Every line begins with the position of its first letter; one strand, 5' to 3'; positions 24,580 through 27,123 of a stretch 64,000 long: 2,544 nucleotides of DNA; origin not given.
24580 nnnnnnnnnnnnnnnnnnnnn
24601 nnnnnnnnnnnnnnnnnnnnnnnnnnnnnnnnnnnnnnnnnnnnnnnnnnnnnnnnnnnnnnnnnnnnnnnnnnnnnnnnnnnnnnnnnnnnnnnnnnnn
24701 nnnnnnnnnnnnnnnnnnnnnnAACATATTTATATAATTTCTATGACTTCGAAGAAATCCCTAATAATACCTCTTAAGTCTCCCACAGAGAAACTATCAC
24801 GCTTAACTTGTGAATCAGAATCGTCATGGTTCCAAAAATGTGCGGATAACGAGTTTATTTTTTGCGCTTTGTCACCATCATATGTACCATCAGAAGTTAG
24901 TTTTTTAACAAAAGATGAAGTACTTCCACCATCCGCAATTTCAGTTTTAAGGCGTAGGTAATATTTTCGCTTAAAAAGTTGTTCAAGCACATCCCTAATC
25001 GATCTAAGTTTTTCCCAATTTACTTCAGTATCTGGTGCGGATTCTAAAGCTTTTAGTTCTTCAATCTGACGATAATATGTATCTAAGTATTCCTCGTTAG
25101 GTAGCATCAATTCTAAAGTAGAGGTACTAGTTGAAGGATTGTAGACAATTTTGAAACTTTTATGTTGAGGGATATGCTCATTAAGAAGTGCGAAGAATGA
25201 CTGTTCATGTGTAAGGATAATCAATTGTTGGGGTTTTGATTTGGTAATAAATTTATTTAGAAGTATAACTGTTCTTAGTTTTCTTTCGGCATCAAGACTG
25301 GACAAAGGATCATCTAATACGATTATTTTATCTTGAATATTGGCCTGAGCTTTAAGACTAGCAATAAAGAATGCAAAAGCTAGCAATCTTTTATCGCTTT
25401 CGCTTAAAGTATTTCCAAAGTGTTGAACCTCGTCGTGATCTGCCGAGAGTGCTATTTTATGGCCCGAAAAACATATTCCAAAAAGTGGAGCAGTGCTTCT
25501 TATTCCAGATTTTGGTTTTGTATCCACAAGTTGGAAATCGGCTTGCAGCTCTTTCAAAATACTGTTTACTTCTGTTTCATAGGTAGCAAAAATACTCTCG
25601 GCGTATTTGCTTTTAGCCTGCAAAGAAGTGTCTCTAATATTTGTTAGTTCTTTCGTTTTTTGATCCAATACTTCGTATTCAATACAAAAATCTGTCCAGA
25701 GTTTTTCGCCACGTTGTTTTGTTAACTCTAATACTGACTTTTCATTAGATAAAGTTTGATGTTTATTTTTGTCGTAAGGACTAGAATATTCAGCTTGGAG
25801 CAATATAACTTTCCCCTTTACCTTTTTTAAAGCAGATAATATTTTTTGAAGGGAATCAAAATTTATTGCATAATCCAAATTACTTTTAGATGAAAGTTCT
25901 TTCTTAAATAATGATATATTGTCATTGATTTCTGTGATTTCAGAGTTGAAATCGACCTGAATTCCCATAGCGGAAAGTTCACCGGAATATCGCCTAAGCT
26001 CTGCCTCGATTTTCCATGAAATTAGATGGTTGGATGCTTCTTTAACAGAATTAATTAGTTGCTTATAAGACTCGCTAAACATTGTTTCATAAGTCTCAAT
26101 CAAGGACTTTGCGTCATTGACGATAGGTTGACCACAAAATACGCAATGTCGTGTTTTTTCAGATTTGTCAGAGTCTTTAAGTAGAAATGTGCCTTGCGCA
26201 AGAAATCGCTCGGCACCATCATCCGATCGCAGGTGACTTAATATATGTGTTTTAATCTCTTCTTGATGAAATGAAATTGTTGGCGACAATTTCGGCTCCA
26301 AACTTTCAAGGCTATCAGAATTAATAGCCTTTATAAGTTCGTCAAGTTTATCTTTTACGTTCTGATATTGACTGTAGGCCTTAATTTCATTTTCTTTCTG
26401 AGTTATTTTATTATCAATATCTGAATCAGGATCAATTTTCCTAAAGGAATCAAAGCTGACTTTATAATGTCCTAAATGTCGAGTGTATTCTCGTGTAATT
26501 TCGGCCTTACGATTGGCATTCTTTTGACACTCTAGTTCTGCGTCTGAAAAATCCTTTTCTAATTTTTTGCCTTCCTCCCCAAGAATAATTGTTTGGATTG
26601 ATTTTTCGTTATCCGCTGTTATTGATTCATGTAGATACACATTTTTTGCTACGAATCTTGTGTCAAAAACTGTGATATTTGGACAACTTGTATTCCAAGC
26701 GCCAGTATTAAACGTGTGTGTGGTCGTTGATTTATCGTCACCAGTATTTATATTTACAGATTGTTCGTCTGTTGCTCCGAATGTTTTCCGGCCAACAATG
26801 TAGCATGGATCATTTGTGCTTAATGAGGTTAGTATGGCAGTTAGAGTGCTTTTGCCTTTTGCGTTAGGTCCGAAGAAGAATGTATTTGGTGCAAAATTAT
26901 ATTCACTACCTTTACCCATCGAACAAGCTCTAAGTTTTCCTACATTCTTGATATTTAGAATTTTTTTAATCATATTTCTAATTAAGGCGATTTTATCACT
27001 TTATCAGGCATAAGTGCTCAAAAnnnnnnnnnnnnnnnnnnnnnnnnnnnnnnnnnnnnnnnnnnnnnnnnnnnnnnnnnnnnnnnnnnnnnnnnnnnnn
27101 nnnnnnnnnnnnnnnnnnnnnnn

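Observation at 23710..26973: Candidate three-gene defence operon: RloC-like zinc-hook ABC ATPase + membrane NERD nuclease-domain protein + small Cys-rich protein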

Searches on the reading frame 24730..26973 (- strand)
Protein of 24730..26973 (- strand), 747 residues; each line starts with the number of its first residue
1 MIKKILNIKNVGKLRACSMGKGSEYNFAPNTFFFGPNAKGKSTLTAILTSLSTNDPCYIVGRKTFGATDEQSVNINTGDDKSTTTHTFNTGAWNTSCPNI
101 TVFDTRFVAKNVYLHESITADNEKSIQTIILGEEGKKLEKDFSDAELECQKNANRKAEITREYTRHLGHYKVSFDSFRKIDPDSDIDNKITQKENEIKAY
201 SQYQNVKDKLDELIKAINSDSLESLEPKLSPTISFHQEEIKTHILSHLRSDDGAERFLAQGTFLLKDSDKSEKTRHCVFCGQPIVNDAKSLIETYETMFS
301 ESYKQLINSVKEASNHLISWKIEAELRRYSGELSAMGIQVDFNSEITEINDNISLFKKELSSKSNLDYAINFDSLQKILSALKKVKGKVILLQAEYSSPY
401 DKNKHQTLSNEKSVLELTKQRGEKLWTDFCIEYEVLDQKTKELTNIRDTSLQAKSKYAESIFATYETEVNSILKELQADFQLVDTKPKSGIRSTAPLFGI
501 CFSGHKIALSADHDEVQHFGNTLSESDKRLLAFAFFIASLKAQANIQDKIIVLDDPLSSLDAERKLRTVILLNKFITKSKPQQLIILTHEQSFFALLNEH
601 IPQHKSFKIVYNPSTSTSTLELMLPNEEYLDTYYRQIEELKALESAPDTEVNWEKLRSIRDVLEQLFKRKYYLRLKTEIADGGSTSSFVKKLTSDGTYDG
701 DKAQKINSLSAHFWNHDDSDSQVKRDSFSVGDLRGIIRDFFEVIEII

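Call 3: search_protein_families(library=pfam, proteins=[window:24730-26973:-], max_evalue=1)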
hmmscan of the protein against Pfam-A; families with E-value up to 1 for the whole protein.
window:24730-26973:- (747 aa): 5 families
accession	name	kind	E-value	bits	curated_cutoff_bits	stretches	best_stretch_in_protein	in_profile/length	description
PF13166.12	AAA_13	-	7.3e-25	88.2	36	1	30-674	18-657/713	AAA domain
PF08182.16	Pedibin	-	0.0065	16.8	25.8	0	185-198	18-31/35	Pedibin/Hym-346 family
PF17880.6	Yos9_DD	-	0.016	15.9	30.5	0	256-307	10-63/128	Yos9 dimerzation domain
PF09889.16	DUF2116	-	0.12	12.7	26.8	1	273-294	2-23/59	Probable treble clef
PF00005.33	ABC_tran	-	0.39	11.8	25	0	31-59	14-42/137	ABC transporter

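Call 4: search_protein_families(library=padloc, proteins=[window:24730-26973:-], max_evalue=1)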
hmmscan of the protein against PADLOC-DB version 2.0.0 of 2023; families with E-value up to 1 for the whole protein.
window:24730-26973:- (747 aa): 7 families
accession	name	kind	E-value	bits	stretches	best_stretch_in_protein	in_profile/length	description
PDLC04895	PDC-S06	-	1.2e-56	190.7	2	1-367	1-372/784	-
PDLC04894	PDC-S06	-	2.7e-23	80.4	2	521-604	502-584/740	-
PDLC04896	PDC-S06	-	7.3e-20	69.1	1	1-600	1-575/732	-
PDLC04898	PDC-S06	-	1.1e-15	55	1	33-678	33-686/752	-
PDLC04890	PDC-S06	-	5.8e-11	39.7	1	29-668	25-649/732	-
PDLC04888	PDC-S06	-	4.1e-09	33.2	2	265-609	371-707/851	-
PDLC03865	LmuB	-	6.5e-08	29.2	1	533-605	915-989/1007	-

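Call 5: search_protein_families(library=ncbifam, proteins=[window:24730-26973:-], max_evalue=1)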
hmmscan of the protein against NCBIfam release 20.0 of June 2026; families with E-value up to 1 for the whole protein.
window:24730-26973:- (747 aa): 16 families
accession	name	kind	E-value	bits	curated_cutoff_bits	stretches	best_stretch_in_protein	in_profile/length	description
NF010068.0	PRK13548.1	equivalog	4.1e-05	22.8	261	1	522-590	137-202/261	heme ABC transporter ATP-binding protein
NF002981.0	PRK03695.1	equivalog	0.0046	16.4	281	0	537-576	145-184/253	vitamin B12 ABC transporter ATP-binding protein BtuD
NF040873.1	AztA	equivalog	0.0068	16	220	1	540-591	129-179/191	zinc ABC transporter ATP-binding protein AztA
TIGR04520.1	ECF_ATPase_1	equivalog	0.008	15.6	315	1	546-591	153-197/269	energy-coupling factor transporter ATPase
TIGR01978.1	sufC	equivalog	0.011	15.2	212.8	0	546-598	161-211/243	Fe-S cluster assembly ATPase SufC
TIGR02315.1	ABC_phnC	equivalog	0.018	14.5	266.1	1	547-617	163-232/243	phosphonate ABC transporter ATP-binding protein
NF010166.0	PRK13646.1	equivalog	0.018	14.4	458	1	546-614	162-229/286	energy-coupling factor transporter ATPase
TIGR03375.1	type_I_sec_LssB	subfamily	0.033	12.5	693.1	1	547-598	621-669/696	type I secretion system permease/ATPase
TIGR02982.1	heterocyst_DevA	subfamily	0.037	13.6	295.8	1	519-595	138-206/220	ABC exporter ATP-binding subunit, DevA family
TIGR04521.1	ECF_ATPase_2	equivalog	0.049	12.7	330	1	522-601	144-215/279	energy-coupling factor transporter ATPase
TIGR01166.1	cbiO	subfamily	0.058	12.9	211.8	1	521-590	126-186/190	cobalt ABC transporter, ATP-binding protein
TIGR02857.1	CydD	equivalog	0.077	11.9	435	1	515-599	451-525/529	thiol reductant ABC exporter subunit CydD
TIGR03873.1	F420-0_ABC_ATP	hypoth_equivalog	0.1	11.8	372.4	0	547-600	155-206/256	putative F420-0 ABC transporter ATP-binding protein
NF008233.0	PRK11000.1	equivalog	0.13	11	568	1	547-593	151-196/369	maltose/maltodextrin ABC transporter ATP-binding protein MalK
NF007027.0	PRK09493.1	equivalog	0.14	11.5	379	1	514-593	128-198/240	glutamine ABC transporter ATP-binding protein GlnQ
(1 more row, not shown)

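Call 11: find_homologous_proteins(query=window:24730-26973:-)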
Query window:24730-26973:- (747 aa): 56 proteins with E <= 0.001 among 8000 candidates.
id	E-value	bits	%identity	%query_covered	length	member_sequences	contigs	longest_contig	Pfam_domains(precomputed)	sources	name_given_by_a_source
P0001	0.0e+0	1653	100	100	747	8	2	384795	PF13166.13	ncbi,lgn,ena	-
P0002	0.0e+0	1364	82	100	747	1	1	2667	-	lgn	-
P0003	3.2e-277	940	60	98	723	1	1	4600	PF13166.13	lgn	-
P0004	2.0e-270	917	58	100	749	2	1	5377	PF13166.13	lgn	-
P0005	8.8e-217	740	46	100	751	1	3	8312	PF02463.26,PF13166.13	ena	-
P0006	6.4e-211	720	47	100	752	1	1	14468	PF13166.13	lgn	-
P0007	1.3e-210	719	47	100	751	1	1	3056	PF13166.13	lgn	-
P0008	4.7e-196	671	45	100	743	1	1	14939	PF13166.13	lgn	-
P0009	5.6e-192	658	44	99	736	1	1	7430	PF13166.13,PF13304.13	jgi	-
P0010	9.7e-154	532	38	100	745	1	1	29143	PF02463.26,PF13166.13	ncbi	-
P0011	3.3e-153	530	39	100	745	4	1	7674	PF02463.26,PF13166.13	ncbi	-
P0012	1.8e-127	445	37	100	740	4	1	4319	PF13166.13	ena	-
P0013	4.1e-121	424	35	100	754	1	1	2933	PF13166.13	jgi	-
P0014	5.6e-121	423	36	100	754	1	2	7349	PF13166.13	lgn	-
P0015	9.1e-120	419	36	100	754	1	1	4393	PF13166.13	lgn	-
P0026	2.0e-114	402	34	100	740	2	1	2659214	PF13166.13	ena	-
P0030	1.6e-108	382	34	100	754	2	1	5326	PF13166.13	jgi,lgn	jgi:wobble nucleotide-excising tRNase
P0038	9.7e-70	254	32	93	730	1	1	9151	PF13166.13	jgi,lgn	jgi:wobble nucleotide-excising tRNase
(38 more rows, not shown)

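Call 12: find_encoding_contigs(protein=P0001, flank=6000, max_places=4)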
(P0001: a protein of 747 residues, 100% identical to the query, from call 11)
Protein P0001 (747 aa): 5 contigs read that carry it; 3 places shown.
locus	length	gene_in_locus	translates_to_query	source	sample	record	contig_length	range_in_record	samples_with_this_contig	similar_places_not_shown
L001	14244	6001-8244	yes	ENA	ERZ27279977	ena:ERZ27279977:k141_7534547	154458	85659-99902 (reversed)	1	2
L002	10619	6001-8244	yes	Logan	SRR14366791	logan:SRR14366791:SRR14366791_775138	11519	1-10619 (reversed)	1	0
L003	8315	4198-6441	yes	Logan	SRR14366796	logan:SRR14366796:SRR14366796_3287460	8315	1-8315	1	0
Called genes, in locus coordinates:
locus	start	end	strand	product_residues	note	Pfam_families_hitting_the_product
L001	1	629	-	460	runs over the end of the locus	-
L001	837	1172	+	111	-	PF04956:TrbC, PF18895:T4SS_pilin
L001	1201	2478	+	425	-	PF04956:TrbC (weak), PF18895:T4SS_pilin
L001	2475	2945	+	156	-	-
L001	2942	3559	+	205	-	PF26593:TraC-like (weak)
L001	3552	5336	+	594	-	PF01935:DUF87, PF12846:AAA_10, PF19044:P-loop_TraG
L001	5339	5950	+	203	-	PF01551:Peptidase_M23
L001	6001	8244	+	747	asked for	PF13166:AAA_13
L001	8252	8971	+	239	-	PF08378:NERD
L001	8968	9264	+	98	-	-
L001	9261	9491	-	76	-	-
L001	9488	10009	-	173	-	PF13091:PLDc_2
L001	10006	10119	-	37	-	-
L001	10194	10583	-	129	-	-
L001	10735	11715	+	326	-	PF17125:Methyltr_RsmF_N, PF22458:RsmF-B_ferredox, PF01189:Methyltr_RsmB-F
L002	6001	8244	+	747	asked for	PF13166:AAA_13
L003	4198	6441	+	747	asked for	PF13166:AAA_13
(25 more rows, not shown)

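Call 13: find_encoding_contigs(protein=P0010, flank=8000, max_places=3)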
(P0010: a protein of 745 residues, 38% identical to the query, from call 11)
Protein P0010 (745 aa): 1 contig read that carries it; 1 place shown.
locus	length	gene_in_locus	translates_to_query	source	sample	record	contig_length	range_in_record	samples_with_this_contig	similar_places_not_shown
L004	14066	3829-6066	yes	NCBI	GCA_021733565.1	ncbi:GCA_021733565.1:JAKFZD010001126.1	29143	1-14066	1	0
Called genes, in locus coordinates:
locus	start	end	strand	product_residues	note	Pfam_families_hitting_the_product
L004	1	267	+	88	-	?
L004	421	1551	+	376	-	PF07690:MFS_1, PF12832:MFS_1_like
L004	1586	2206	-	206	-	PF00561:Abhydrolase_1 (faint), PF06821:Ser_hydrolase, PF12697:Abhydrolase_6 (weak)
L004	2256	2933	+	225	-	-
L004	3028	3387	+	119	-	-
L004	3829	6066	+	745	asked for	PF02463:SMC_N, PF13166:AAA_13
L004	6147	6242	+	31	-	-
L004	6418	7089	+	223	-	PF06414:Zeta_toxin, PF01583:APS_kinase (weak), PF08433:KTI12, PF13207:AAA_17 (weak), PF13238:AAA_18, PF13671:AAA_33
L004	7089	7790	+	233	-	PF01863:YgjP-like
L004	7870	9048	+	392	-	PF13188:PAS_8 (faint), PF13426:PAS_9 (faint), PF00512:HisKA, PF13581:HATPase_c_2 (weak), PF02518:HATPase_c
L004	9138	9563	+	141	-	PF00584:SecE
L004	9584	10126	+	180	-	PF02357:NusG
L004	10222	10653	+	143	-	PF03946:Ribosomal_L11_N, PF00298:Ribosomal_L11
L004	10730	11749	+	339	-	PF00687:Ribosomal_L1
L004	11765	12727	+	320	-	-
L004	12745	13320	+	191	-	-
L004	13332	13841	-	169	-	PF00186:DHFR_1, PF01872:RibD_C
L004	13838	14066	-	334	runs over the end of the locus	PF00383:dCMP_cyt_deam_1, PF14437:MafB19-deam (weak)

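Call 14: find_encoding_contigs(protein=P0026, flank=8000, max_places=3)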
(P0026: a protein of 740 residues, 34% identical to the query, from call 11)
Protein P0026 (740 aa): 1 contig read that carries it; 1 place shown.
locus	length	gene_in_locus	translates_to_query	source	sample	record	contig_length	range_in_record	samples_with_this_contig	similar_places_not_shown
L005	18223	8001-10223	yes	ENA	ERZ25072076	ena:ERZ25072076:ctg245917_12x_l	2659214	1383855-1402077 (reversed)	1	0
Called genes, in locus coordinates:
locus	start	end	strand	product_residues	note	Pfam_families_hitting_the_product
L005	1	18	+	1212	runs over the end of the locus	PF13517:FG-GAP_3, PF07593:UnbV_ASPIC, PF23914:TPR_CcmH_CycH (weak), PF13424:TPR_12 (weak), PF00515:TPR_1, PF13414:TPR_11, PF13432:TPR_16, PF23914:TPR_CcmH_CycH, +21 more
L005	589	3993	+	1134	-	PF09565:RE_NgoFVII (weak), PF13091:PLDc_2, PF00176:SNF2-rel_dom (weak), PF04851:ResIII (faint), PF00271:Helicase_C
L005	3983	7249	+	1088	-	PF25120:DUF7814 (weak), PF20473:MmeI_Mtase (weak), PF07669:Eco57I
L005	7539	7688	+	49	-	-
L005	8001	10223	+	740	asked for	PF13166:AAA_13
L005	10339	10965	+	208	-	-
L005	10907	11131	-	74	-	-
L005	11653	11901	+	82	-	-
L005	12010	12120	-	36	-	PF13384:HTH_23 (weak)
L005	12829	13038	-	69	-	PF07927:HicA_toxin (weak)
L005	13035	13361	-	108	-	-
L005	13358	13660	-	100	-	-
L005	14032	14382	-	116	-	-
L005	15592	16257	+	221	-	PF02481:DNA_processg_A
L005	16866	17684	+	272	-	PF01261:AP_endonuc_2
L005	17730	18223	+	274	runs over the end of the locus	PF04909:Amidohydro_2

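Call 33: find_related_loci(query=A1, collection=genome_contigs, flank=6000)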
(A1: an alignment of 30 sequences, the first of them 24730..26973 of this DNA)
Query A1 (747 aa) in genome_contigs; peptide patterns used: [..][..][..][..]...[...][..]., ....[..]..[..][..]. (x = any residue, [..] = any of these).
595 stretches matched a pattern; 449 encode a relative of the query (tblastn E <= 1e-3); the best 80 are kept; 80 distinct loci.
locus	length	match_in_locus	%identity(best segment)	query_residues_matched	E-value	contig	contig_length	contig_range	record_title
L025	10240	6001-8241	97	1-747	0e+0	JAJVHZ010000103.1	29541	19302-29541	MAG: Gammaproteobacteria bacterium isolate Bin_33 c_000000003826, whole genome shotgun sequence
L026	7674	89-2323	39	1-747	7e-163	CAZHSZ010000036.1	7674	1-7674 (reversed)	MAG TPA_asm: uncultured Candidatus Saccharibacteria bacterium isolate SRP133034_co1_80 genome assembly, contig: NODE_825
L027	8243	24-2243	35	1-747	4e-127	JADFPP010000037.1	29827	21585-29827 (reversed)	MAG: Bacteroidetes bacterium isolate B74T1L10 B74T1L10_NODE1841, whole genome shotgun sequence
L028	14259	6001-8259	33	1-747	5e-121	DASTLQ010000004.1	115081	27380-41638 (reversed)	MAG TPA_asm: Candidatus Paceibacterota bacterium isolate SMAG_U3062 k141_107216, whole genome shotgun sequence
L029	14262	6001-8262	33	1-747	1e-116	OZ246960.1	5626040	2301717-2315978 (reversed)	MAG: Candidatus Poribacteria bacterium isolate 0ebab745-6bcd-42b0-bac1-d05ba6febf80 genome assembly, chromosome: 1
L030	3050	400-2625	33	10-747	8e-120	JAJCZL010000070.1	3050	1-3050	MAG: Deltaproteobacteria bacterium isolate OFTM47 OFTM47_69, whole genome shotgun sequence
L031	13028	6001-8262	33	1-747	5e-113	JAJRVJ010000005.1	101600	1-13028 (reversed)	MAG: Patescibacteria group bacterium isolate Dive96_bin10.367 k141_454725, whole genome shotgun sequence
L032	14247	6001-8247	33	1-747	6e-112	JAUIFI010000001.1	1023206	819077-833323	MAG: bacterium isolate 8_bin.77 NODE_5_length_1023206_cov_7.442498, whole genome shotgun sequence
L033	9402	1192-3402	31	1-744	2e-102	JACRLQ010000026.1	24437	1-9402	MAG: Nitrospirae bacterium isolate NC_groundwater_1885_Pr3_B-0.1um_52_11 SR2-18-B1_coassembly_18543, whole genome shotgu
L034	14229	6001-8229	32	12-747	1e-101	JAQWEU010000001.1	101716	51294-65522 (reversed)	MAG: Candidatus Paceibacterota bacterium isolate STF2_82 NODE_271_length_101716_cov_5.205495_Sandtown_F2, whole genome s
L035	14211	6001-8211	31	1-747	2e-100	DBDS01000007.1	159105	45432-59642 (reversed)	MAG TPA_asm: Patescibacteria group bacterium UBA926 UBA926_contig_211, whole genome shotgun sequence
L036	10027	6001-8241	30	1-745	3e-94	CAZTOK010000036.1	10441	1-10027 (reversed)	MAG TPA_asm: uncultured Candidatus Saccharibacteria bacterium isolate SRP200132_co1_475 genome assembly, contig: NODE_11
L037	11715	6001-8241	30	1-745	6e-94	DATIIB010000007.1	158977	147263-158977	MAG TPA_asm: Candidatus Saccharimonadales bacterium isolate SMAG_U15653 k141_153787, whole genome shotgun sequence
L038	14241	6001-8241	30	1-745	4e-94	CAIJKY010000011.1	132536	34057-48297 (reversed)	uncultured bacterium isolate MJ-time_bin-4697 genome assembly, contig: bin-4697:11/17, whole genome shotgun sequence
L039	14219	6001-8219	34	1-747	3e-89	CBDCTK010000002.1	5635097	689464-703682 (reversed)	MAG: Candidatus Poribacteria bacterium isolate 5e1f03a3-4ce1-415a-a4c9-4ecbe52226bd genome assembly, contig: contig_2, w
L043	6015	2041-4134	30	1-694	1e-85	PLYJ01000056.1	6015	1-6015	MAG: Bacteroidetes bacterium isolate palsa_967 73.20120700_P3D.283_contig_613651, whole genome shotgun sequence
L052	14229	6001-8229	45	1-747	0e+0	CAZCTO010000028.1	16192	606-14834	MAG TPA_asm: uncultured Oscillospiraceae bacterium isolate SRP263991_co7_835 genome assembly, contig: NODE_6335_length_1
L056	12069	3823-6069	34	1-742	9e-106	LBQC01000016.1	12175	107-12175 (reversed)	MAG: Candidatus Roizmanbacteria bacterium GW2011_GWA2_35_19 UR68_C0016, whole genome shotgun sequence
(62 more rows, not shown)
